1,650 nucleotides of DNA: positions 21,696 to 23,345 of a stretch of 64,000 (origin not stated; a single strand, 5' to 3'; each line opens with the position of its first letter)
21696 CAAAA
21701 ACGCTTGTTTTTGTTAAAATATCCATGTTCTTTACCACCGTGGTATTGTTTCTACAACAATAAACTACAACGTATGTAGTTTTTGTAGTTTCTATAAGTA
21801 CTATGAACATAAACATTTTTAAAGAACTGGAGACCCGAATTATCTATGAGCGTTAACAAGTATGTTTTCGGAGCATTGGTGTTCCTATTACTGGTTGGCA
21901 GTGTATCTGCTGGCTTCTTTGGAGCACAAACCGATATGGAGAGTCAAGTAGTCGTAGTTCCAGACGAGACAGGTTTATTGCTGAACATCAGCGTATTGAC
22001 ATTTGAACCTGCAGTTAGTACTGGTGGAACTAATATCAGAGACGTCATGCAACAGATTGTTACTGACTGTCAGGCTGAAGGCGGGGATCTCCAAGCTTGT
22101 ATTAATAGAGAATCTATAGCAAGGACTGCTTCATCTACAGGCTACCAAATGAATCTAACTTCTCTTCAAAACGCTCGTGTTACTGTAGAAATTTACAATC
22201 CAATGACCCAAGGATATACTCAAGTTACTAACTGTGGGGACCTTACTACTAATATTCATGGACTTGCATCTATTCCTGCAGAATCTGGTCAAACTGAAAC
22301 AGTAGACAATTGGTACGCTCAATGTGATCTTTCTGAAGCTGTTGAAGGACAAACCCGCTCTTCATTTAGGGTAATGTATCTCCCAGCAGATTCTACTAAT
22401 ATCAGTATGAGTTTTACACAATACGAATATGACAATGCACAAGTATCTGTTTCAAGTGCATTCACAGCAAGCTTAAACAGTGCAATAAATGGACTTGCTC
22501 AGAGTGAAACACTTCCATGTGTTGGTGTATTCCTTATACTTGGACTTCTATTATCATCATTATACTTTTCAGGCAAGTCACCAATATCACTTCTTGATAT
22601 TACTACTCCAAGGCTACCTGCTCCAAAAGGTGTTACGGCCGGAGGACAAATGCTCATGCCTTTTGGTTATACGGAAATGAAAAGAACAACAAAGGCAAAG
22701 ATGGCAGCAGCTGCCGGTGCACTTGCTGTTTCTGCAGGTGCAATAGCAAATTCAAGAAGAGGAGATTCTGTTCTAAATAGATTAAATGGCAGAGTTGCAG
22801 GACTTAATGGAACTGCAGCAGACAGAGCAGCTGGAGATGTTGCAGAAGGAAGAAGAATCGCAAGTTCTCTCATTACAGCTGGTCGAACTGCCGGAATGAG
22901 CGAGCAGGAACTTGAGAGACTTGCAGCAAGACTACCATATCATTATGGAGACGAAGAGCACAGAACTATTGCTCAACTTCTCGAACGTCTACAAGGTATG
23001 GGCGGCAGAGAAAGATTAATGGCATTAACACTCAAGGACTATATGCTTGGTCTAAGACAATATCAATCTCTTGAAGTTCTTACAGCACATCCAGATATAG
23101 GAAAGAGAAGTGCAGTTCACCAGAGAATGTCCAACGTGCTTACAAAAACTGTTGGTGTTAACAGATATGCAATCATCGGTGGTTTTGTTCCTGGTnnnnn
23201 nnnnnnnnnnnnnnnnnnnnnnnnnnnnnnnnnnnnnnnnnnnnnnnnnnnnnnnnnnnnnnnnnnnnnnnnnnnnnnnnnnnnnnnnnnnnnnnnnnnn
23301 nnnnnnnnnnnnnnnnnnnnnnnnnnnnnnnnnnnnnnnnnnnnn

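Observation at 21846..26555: Orphan 1569-aa membrane-tethered protein with mostly cytoplasmic mass and a C-terminal zinc ribbon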

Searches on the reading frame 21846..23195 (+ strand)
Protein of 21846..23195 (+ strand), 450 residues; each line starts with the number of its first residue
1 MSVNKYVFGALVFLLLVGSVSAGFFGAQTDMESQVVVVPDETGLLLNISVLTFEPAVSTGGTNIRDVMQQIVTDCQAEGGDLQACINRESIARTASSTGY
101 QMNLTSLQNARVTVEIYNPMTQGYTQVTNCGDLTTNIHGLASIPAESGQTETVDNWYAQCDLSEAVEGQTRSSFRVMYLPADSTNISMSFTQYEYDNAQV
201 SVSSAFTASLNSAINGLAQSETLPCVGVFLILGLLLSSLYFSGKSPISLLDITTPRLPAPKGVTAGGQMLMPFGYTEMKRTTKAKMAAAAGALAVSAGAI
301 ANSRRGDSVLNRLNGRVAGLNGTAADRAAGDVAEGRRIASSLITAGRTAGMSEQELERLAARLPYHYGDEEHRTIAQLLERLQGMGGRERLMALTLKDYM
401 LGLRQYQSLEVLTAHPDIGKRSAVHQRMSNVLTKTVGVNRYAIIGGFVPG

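Call 41: predict_structure(alignment_id=A3)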
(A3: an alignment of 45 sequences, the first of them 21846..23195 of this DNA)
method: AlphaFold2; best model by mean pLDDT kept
length: 450 residues; sequences in the alignment: 45
mean_pLDDT: 79.7   pTM: 0.43
mean pLDDT of the five models: 79.7, 79.0, 77.7, 77.3, 76.6
residues with pLDDT >= 90: 188; 70-90: 148; 50-70: 75; < 50: 39
segments of 3 or more residues with pLDDT < 50: 248-271, 440-450
pLDDT, mean of each block of 10 residues (from residue 1): 72 76 55 91 94 70 68 79 77 61 85 91 89 94 78 93 89 94 89 88 74 68 65 70 51 44 43 70 91 92 93 97 88 95 97 96 95 97 94 95 89 72 73 59 42
secondary structure, 60 per line:
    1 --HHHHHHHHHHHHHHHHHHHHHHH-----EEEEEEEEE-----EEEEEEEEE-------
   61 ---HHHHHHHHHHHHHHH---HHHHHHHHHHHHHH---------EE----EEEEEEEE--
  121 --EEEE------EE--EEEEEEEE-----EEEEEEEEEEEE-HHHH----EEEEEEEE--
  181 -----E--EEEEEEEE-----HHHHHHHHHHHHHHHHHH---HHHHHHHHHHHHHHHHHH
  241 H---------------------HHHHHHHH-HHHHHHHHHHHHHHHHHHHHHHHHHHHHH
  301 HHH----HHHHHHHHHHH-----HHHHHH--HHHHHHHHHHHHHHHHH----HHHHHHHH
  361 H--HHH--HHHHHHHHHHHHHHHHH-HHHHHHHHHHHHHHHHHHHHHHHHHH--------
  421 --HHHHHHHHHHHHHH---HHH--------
elements in order: H3-25 E31-39 E45-53 H64-78 H82-95 E111-118 E123-126 E137-144 E150-161 H163-166 E171-178 E189-196 H202-219 H223-241 H263-270 H272-303 H308-318 H324-329 H332-348 H353-361 H369-385 H387-412 H423-436

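Call 46: fold_search(model_id=the predicted structure, library=pdb)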
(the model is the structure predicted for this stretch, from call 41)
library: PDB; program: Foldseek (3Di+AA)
matches with E <= 10: 835; with E <= 0.001: 0
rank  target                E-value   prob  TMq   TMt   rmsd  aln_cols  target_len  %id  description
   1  6vbu_9                4.4e-02  0.08  0.11  0.07  33.2       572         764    9  Structure of the bovine BBSome complex (released 2020-01-29)
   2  9n6e_I                1.3e-01  0.11  0.08  0.17  18.1       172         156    9  L9-targeting immunogen bound to three copies of L9 Fab (released 2025-12-10)
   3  9nms_A                1.4e-01  0.25  0.14  0.18  11.2       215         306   11  R162Q mutant of inwardly rectifying potassium channel Kir7.1 (released 2026-01-28)
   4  8es9_B                1.4e-01  0.25  0.13  0.17  14.0       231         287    8  CryoEM structure of PN45428 TCR-CD3 in complex with HLA-A2 MAGEA4 (released 2023-05-03)
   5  3fcs_A                1.5e-01  0.23  0.12  0.07  15.0       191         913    9  Structure of complete ectodomain of integrin aIIBb3 (released 2009-01-20)
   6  7phr_B                1.9e-01  0.38  0.15  0.21  13.2       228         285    8  Structure of a fully assembled T-cell receptor engaging a tumor-associated peptide-MHC I (released 2022-08-31)
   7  3j7h_A                2.2e-01  0.41  0.15  0.08   7.0       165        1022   13  Structure of beta-galactosidase at 3.2-A resolution obtained by cryo-electron microscopy (released 2014-07-30)
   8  8i5b_B                2.3e-01  0.11  0.08  0.15  19.6       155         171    5  Structure of human Nav1.7 in complex with bupivacaine (released 2023-06-14)
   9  7mgl_A                2.3e-01  0.06  0.11  0.10  31.9       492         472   10  Structure of human TRPML1 with ML-SI3 (released 2021-06-16)
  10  6rpb_T                2.4e-01  0.33  0.14  0.22   9.0       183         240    6  Crystal structure of the T-cell receptor NYE_S1 bound to HLA A2*01-SLLMWITQV (released 2020-01-15)
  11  8fvh_M                2.7e-01  0.11  0.08  0.16  20.1       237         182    9  Pseudomonas phage E217 neck (portal, head-to-tail connector, collar and gateway proteins) (released 2023-07-26)
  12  9s98_B                3.0e-01  0.28  0.14  0.28  21.2       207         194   12  CdvB2 filament - high twist, class A (released 2026-01-28)
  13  8agb_E                3.0e-01  0.06  0.08  0.09  20.2       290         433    6  Structure of yeast oligosaccharylransferase complex with lipid-linked oligosaccharide bound (released 2022-12-07)
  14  8d3t_B                3.5e-01  0.57  0.16  0.18   7.9       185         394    6  Crystal structure of GalS1 from Populus trichocarpas (released 2023-03-15)
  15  4ph8_A                3.5e-01  0.12  0.12  0.26  12.5       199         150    6  Crystal structure of AggA, the major subunit of aggregative adherence fimbriae type I (AAF/I) from the Escherichia col (released 2014-10-01)
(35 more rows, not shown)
